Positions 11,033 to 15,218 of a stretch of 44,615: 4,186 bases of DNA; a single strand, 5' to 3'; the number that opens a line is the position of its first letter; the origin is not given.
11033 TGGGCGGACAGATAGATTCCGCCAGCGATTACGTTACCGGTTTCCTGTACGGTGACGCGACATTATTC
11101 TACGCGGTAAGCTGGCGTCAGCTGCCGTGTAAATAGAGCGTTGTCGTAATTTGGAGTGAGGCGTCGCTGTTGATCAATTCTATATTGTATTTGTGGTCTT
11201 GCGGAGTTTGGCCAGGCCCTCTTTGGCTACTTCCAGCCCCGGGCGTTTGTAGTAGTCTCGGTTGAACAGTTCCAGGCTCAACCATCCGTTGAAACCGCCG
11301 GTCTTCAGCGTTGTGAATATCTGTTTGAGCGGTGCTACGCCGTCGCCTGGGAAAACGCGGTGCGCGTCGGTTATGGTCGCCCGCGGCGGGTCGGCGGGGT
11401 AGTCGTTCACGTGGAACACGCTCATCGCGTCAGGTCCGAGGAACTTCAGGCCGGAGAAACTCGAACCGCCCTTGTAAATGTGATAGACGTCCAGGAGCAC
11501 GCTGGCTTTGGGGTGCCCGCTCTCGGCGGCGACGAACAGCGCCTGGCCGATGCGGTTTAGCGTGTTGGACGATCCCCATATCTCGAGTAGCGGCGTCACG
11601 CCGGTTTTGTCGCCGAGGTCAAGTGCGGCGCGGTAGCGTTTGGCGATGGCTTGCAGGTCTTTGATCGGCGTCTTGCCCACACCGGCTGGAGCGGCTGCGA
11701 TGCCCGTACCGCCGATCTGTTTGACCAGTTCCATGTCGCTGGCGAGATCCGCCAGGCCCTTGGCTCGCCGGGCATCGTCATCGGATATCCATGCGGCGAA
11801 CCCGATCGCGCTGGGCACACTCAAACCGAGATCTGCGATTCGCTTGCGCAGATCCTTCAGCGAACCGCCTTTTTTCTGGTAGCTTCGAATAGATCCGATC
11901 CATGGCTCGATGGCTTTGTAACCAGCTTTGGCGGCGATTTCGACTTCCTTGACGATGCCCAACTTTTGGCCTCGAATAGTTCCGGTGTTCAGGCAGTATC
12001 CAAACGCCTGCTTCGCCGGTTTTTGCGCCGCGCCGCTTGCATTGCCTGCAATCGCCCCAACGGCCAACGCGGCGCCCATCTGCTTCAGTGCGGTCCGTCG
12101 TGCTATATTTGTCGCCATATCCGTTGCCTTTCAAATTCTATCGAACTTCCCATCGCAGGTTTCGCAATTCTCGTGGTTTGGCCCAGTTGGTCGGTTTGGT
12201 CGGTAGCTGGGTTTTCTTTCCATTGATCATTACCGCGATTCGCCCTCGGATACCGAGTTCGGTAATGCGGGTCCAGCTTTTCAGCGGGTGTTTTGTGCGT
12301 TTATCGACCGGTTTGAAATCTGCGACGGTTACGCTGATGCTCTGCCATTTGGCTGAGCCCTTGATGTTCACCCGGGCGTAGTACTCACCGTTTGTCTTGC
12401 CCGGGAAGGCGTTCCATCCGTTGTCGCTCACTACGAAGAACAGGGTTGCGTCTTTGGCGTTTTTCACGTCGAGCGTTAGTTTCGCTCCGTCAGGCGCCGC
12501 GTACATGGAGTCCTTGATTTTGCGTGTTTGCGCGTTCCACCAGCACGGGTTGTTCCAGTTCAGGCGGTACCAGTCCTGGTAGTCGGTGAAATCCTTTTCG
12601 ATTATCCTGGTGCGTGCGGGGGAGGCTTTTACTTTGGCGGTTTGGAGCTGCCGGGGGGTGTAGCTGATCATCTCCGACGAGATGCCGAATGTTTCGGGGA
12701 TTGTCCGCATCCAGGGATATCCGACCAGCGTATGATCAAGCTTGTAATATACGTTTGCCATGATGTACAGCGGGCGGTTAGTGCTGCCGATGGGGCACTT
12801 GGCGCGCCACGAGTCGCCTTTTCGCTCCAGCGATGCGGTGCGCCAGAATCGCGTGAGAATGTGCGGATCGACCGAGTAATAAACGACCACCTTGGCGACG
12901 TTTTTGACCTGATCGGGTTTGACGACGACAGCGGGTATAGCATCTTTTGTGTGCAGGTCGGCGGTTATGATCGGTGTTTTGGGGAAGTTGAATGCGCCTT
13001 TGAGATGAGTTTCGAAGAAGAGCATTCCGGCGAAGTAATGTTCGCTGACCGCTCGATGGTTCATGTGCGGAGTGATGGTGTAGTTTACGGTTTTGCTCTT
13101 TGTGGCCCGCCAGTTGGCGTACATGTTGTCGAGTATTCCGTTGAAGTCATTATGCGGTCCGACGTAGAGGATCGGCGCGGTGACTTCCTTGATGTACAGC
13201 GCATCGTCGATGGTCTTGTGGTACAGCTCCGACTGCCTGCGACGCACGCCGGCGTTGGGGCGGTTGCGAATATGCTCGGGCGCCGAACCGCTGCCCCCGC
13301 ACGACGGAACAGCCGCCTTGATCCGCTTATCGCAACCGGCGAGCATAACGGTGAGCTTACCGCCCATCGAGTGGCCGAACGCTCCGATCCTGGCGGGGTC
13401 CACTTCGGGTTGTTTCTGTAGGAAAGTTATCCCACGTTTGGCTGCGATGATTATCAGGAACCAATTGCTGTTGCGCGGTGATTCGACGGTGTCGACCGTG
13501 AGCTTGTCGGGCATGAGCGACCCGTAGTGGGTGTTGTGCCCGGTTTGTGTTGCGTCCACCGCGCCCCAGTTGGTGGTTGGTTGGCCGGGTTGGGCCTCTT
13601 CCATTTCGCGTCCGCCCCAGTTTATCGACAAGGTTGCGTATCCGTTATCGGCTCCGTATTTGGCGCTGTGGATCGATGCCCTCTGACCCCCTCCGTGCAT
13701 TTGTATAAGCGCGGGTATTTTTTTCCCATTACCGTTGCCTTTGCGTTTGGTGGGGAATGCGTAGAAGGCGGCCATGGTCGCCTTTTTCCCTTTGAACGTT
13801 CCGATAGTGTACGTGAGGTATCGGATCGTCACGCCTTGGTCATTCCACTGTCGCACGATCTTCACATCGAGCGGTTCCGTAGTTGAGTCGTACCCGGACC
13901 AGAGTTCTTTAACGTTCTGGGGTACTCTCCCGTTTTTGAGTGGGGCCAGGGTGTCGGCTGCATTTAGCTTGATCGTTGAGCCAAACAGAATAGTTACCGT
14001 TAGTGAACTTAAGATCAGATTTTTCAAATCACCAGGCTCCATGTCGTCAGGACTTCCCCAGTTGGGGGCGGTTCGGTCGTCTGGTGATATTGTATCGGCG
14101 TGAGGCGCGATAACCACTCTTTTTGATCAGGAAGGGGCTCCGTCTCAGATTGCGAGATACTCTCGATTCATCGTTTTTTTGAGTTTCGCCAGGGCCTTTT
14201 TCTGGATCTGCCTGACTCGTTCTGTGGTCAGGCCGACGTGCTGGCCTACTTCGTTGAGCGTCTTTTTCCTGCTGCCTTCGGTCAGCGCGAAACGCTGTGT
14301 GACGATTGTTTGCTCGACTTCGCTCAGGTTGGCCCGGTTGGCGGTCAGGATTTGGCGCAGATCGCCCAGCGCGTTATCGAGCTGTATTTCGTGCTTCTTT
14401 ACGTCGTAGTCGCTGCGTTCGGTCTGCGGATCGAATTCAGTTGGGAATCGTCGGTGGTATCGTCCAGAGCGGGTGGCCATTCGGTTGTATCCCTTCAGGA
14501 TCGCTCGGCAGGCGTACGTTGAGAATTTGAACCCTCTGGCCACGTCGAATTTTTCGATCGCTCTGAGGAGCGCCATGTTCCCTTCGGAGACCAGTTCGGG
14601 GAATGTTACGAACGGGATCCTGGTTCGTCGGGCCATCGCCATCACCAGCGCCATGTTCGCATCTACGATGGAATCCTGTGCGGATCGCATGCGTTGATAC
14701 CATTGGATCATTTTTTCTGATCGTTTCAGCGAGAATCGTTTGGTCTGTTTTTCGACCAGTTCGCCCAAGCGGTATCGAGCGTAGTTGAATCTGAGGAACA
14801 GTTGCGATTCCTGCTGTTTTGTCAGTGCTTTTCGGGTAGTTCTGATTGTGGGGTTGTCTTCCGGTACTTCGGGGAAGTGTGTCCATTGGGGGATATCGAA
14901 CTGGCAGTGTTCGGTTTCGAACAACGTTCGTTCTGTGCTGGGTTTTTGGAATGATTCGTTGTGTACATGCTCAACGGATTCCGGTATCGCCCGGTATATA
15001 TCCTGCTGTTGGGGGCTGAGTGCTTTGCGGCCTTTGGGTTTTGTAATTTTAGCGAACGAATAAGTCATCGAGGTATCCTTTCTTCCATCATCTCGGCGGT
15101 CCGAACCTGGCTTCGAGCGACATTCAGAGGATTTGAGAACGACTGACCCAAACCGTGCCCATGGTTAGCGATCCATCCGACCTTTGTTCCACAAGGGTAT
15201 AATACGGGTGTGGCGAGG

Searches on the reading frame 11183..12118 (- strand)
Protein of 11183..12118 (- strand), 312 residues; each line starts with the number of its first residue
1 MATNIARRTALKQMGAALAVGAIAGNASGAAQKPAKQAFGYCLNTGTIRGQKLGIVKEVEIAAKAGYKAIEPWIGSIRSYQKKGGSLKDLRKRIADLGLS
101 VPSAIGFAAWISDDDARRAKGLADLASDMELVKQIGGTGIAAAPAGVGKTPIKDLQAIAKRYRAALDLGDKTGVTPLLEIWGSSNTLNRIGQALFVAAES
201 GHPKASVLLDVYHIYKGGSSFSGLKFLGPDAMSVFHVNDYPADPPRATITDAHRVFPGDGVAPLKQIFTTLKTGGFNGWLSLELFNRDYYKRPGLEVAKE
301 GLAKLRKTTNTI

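Call 28: search_protein_families(library=pfam, proteins=[window:11183-12118:-], max_evalue=0.001)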
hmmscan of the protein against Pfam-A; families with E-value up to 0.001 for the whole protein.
window:11183-12118:- (312 aa): 1 family
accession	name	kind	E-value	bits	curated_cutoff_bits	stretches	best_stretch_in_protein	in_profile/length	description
PF01261.30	AP_endonuc_2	-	6.2e-35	121.5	31.1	1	59-307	1-248/249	Xylose isomerase-like TIM barrel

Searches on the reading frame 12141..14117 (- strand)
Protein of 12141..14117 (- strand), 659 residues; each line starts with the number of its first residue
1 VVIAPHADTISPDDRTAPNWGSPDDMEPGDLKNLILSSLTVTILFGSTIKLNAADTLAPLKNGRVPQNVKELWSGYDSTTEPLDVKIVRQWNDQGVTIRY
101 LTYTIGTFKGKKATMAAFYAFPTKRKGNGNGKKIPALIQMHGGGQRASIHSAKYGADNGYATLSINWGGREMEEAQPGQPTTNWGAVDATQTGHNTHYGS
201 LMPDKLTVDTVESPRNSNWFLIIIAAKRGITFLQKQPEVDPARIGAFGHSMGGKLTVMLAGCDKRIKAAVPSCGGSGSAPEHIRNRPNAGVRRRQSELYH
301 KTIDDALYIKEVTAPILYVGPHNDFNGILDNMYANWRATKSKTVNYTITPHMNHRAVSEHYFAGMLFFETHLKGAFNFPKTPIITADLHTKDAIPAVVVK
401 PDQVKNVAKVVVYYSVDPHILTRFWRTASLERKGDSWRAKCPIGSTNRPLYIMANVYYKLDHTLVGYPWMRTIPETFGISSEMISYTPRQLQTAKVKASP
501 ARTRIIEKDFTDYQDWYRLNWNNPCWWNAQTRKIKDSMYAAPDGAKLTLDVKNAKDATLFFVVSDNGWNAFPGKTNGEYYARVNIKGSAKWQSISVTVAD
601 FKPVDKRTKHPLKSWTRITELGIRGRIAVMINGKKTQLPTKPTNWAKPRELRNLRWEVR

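Call 28: search_protein_families(library=pfam, proteins=[window:12141-14117:-], max_evalue=0.001)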
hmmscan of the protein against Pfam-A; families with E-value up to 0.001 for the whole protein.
window:12141-14117:- (659 aa): 4 families
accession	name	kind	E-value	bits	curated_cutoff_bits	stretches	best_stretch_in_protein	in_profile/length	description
PF05448.18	AXE1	-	5.6e-08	32.4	21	1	66-271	21-205/321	Acetyl xylan esterase (AXE1)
PF01738.24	DLH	-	5.1e-06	26.7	21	1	228-327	83-157/217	Dienelactone hydrolase family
PF08840.17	BAAT_C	-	1.3e-05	25.8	20.9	1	229-277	9-57/210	BAAT / Acyl-CoA thioester hydrolase C terminal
PF00326.27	Peptidase_S9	-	0.00046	20.2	22.6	0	230-355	52-188/213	Prolyl oligopeptidase family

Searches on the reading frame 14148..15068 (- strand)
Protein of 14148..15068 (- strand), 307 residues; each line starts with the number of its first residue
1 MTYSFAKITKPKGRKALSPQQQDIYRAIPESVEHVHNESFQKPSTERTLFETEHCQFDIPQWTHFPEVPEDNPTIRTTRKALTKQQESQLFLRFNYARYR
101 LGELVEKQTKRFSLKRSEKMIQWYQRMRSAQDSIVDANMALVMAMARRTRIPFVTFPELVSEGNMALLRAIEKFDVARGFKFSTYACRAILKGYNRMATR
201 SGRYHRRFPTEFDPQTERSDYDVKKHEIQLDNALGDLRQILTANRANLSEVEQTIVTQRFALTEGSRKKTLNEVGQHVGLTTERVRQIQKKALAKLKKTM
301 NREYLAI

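Call 28: search_protein_families(library=pfam, proteins=[window:14148-15068:-], max_evalue=0.001)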
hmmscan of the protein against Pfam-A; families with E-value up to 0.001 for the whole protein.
window:14148-15068:- (307 aa): 2 families
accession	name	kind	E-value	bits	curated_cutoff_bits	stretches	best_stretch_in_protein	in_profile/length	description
PF04545.22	Sigma70_r4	-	3.9e-13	49.1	24.1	1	247-298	4-50/50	Sigma-70, region 4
PF04542.20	Sigma70_r2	-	2.1e-10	40.7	24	1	135-190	2-57/71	Sigma-70 region 2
